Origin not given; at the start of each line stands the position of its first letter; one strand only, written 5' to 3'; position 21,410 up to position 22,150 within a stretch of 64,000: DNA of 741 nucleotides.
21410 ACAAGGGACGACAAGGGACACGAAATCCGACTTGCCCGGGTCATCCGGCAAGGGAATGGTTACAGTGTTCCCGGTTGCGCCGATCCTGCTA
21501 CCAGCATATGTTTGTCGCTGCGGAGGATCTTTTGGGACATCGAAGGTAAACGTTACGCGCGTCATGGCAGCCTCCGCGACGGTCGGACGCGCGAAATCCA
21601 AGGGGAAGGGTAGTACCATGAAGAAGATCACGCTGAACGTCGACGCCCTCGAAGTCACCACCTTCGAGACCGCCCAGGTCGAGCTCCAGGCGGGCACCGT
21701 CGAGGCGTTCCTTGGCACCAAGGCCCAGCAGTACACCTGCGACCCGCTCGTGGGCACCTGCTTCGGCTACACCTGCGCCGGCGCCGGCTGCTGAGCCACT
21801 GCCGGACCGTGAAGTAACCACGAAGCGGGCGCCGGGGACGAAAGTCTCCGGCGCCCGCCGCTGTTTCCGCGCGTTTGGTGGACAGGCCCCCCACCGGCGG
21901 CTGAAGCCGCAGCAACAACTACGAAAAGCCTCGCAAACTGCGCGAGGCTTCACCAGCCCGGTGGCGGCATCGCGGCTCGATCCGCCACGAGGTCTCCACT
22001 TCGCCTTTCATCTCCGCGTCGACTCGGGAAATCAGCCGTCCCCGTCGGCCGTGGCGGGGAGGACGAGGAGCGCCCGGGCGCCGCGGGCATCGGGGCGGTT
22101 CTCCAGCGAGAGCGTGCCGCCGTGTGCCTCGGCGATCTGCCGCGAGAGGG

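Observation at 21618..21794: P1: first of three dispersed precursor-like peptides sharing the leader M-[KE]-K-[IL]-x-L-x(3)-L-x-V-x-[ST]-F-x-T...G-T-V followed by a Cys-rich tail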

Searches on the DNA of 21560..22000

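Call 104: search_rna_families(source=window, start=21560, end=22000, threshold=evalue, max_evalue=1)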
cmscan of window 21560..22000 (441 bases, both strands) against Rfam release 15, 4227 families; matches with E-value up to 1: 1.
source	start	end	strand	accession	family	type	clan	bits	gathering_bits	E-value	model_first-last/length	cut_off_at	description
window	21801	21852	+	RF00593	snoU83B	Gene; snRNA; snoRNA; CD-box;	-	19.9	35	0.12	1-94/94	no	Small nucleolar RNA U83B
